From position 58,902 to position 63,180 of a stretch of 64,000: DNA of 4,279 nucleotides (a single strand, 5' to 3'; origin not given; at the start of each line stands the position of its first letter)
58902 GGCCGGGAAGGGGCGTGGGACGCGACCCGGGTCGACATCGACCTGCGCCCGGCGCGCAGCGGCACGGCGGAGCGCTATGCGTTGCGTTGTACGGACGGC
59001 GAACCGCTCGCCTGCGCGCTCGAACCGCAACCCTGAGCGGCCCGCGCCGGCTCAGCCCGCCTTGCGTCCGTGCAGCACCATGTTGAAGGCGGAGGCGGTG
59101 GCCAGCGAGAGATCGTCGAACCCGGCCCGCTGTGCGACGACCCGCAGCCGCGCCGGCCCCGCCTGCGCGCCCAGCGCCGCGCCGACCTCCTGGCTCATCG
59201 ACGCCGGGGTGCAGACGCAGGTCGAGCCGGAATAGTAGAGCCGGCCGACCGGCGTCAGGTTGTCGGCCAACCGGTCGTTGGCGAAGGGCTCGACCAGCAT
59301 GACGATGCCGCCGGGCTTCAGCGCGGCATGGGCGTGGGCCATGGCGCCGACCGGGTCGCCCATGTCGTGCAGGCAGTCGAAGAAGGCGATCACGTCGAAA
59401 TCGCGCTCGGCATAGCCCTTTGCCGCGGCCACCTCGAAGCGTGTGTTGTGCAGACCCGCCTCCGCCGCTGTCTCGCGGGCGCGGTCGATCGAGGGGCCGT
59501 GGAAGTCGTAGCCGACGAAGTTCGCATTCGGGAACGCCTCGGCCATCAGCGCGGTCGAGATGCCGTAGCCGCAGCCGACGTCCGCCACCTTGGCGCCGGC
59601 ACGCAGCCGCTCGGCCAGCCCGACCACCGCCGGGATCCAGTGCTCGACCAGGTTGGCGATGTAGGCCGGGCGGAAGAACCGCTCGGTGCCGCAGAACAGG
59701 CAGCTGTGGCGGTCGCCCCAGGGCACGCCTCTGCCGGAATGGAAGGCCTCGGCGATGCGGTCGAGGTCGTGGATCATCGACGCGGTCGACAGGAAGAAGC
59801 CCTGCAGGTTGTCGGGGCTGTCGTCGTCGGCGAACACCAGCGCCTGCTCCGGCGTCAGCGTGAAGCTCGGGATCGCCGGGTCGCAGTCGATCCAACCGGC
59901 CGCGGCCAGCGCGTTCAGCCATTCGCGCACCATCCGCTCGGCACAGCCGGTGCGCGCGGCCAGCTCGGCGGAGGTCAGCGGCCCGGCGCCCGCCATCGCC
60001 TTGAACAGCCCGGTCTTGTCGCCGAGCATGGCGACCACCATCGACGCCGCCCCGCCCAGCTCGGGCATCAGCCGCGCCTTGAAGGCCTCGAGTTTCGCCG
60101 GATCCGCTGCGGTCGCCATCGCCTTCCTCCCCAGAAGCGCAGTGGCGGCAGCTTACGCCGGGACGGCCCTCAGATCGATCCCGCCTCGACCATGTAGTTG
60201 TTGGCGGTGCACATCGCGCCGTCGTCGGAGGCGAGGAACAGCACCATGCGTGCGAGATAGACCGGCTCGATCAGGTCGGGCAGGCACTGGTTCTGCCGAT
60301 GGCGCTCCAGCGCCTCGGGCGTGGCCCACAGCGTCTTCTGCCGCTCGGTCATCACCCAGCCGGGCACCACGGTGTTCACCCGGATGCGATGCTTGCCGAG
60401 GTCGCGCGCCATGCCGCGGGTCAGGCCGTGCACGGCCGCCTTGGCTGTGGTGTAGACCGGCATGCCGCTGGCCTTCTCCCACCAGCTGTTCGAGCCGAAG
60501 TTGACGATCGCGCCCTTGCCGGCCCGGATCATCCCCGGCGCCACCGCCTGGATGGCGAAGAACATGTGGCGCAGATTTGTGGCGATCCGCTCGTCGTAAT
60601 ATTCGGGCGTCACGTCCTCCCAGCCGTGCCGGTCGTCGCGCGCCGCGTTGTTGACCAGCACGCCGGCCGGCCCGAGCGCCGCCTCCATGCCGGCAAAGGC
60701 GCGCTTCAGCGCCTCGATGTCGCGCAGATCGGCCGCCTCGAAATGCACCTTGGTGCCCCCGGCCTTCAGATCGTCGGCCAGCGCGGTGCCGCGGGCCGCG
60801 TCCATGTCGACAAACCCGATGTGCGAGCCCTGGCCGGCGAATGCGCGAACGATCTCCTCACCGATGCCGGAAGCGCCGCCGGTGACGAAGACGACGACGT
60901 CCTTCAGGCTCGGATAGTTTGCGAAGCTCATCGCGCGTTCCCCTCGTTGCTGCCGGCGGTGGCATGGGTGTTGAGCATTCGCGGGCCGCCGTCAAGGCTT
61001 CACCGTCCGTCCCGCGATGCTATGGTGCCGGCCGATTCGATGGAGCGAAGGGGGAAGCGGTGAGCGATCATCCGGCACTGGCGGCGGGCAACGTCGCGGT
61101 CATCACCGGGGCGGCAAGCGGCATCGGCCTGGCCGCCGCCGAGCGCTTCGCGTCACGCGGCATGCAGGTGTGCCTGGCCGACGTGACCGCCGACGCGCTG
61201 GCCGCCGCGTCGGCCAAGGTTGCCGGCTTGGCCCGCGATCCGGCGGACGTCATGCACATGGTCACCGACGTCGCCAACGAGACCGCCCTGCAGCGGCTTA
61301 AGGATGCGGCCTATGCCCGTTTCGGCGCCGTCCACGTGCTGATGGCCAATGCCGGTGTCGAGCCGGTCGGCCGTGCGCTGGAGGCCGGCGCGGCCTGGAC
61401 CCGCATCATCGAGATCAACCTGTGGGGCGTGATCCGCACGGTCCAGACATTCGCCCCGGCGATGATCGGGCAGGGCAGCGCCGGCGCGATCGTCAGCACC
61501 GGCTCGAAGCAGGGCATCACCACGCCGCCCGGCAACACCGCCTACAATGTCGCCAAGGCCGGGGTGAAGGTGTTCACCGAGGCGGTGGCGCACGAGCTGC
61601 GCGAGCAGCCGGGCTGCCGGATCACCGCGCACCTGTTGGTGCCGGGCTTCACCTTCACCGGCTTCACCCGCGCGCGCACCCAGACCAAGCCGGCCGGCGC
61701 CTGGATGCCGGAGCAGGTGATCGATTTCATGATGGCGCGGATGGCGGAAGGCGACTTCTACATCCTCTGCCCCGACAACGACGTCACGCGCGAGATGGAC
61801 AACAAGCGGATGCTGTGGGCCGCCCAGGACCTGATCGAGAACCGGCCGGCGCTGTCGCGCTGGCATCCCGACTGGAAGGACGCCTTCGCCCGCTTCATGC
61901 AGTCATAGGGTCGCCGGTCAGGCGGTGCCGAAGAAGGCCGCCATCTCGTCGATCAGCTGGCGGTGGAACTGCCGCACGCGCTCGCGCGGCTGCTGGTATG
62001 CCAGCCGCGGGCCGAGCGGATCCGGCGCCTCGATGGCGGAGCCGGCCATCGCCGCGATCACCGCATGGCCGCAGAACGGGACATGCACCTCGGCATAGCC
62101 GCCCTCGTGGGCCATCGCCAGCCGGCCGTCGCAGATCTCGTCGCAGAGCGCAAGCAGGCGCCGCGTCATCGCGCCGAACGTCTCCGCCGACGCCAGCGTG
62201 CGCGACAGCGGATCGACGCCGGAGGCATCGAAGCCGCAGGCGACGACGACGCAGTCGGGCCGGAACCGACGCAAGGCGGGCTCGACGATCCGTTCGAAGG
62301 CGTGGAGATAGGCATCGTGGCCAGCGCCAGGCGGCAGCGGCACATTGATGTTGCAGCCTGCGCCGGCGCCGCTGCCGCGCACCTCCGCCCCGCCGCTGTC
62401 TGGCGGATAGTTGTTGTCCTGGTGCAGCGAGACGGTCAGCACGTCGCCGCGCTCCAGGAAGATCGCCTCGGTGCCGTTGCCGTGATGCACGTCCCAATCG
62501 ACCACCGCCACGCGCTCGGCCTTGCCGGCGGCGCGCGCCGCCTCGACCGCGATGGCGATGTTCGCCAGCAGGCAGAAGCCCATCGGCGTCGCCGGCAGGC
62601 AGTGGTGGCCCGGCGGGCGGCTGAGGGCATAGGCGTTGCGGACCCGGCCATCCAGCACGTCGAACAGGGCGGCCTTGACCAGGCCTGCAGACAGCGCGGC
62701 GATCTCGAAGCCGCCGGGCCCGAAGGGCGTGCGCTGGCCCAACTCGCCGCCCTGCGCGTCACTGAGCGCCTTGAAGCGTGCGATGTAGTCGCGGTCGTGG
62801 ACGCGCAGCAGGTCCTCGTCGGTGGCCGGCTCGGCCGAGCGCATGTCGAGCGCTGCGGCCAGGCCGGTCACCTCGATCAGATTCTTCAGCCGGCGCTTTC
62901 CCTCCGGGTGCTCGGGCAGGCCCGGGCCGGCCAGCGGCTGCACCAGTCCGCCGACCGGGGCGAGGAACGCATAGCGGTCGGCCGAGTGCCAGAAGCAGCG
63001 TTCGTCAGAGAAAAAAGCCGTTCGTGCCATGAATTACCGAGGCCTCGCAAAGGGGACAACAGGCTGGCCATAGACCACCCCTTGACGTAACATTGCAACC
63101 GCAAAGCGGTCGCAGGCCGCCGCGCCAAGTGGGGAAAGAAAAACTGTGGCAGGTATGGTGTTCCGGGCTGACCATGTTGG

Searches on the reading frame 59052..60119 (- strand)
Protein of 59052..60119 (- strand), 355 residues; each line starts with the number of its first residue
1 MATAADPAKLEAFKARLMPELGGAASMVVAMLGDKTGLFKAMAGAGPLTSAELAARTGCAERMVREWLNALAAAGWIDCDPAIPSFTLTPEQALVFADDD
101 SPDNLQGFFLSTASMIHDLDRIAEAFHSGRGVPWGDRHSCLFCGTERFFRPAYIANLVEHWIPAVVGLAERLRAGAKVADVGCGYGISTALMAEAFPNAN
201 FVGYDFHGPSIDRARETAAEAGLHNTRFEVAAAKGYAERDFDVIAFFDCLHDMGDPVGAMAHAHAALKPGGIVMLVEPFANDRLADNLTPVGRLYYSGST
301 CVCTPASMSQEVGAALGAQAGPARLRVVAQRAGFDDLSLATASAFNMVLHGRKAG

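Call 39: search_protein_families(library=pfam, proteins=[window:59052-60119:-])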
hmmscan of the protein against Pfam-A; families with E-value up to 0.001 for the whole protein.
window:59052-60119:- (355 aa): 14 families
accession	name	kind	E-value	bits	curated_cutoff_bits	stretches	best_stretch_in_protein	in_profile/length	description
PF13847.12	Methyltransf_31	-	1.3e-18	67.5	27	1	173-302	2-132/145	Methyltransferase domain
PF13489.12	Methyltransf_23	-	1.7e-16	60.8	27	1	161-287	9-128/164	Methyltransferase domain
PF08242.18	Methyltransf_12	-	2e-16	60.9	30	1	180-273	2-98/98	Methyltransferase domain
PF21320.3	HTH_65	-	6.2e-16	58.8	24.1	1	25-95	2-72/75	Rv2258c-like winged HTH domain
PF13649.12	Methyltransf_25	-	9e-16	58.8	27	1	178-271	1-97/97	Methyltransferase domain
PF08241.18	Methyltransf_11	-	6.4e-14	52.8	21.2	1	180-274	2-94/95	Methyltransferase domain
PF05175.20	MTS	-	1.9e-08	34.6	23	1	173-276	28-139/170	Methyltransferase small domain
PF02390.23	Methyltransf_4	-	8.7e-07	29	24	1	178-227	5-54/173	Putative methyltransferase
PF01209.24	Ubie_methyltran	-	2.3e-05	24.3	20.1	1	172-277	45-153/233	ubiE/COQ5 methyltransferase family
PF06325.19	PrmA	-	6.4e-05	23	22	1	168-244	155-230/296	Ribosomal protein L11 methyltransferase (PrmA)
PF01135.25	PCMT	-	0.00015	22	20.3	1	168-253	68-155/210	Protein-L-isoaspartate(D-aspartate) O-methyltransferase (PCMT)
PF08100.18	Dimerisation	-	0.00043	20.5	25.6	0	37-89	29-84/93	O-methyltransferase dimerisation domain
PF00891.24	Methyltransf_2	-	0.00061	19.6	22.3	0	172-283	60-172/210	O-methyltransferase domain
PF13578.12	Methyltransf_24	-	0.00099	20.4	26.3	0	181-274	3-101/105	Methyltransferase domain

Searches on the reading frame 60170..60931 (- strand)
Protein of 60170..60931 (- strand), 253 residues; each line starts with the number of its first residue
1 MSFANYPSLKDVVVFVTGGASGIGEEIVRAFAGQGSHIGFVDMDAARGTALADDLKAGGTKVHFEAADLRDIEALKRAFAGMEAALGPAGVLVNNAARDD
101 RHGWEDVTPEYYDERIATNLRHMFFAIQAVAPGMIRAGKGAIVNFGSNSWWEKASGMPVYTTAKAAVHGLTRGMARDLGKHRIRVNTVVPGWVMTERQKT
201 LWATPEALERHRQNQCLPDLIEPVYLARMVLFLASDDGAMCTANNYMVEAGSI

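Call 39: search_protein_families(library=pfam, proteins=[window:60170-60931:-])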
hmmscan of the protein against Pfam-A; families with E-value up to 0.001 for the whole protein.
window:60170-60931:- (253 aa): 4 families
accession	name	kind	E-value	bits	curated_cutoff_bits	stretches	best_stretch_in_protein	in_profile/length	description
PF13561.12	adh_short_C2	-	1.7e-45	155.9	27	1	20-251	3-234/236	Enoyl-(Acyl carrier protein) reductase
PF00106.31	adh_short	-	2.2e-45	155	26.6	1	13-203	2-192/195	short chain dehydrogenase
PF08659.16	KR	-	6.4e-06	26.6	22.6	1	14-108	3-101/180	KR domain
PF01370.27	Epimerase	-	0.00012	22.1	20.9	1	14-113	1-88/240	NAD dependent epimerase/dehydratase family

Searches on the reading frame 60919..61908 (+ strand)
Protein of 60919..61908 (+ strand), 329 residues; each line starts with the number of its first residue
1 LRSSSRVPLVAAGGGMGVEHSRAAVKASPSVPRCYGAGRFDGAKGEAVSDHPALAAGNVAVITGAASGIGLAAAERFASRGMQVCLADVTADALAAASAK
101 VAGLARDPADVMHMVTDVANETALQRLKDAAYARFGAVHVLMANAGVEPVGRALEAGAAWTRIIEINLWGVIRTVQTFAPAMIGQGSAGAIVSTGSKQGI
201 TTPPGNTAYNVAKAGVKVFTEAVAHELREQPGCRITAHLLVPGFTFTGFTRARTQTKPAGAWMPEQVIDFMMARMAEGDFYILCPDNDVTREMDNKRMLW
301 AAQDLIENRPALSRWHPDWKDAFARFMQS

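Call 39: search_protein_families(library=pfam, proteins=[window:60919-61908:+])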
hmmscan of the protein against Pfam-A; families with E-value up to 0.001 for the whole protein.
window:60919-61908:+ (329 aa): 3 families
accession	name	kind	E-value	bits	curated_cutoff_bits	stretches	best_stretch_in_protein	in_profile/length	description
PF00106.31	adh_short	-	2.4e-40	138.5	26.6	1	58-256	1-193/195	short chain dehydrogenase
PF13561.12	adh_short_C2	-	4.1e-29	102.3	27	1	64-259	1-190/236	Enoyl-(Acyl carrier protein) reductase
PF08659.16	KR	-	1.4e-06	28.8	22.6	1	60-229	3-165/180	KR domain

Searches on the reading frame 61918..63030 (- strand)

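Call 39: search_protein_families(library=pfam, proteins=[window:61918-63030:-])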
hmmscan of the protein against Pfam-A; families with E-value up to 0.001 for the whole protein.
window:61918-63030:- (370 aa): 1 family
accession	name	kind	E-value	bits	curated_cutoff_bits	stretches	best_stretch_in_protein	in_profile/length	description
PF00850.24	Hist_deacetyl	-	7.4e-81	272.2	27.9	1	41-327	1-297/298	Histone deacetylase domain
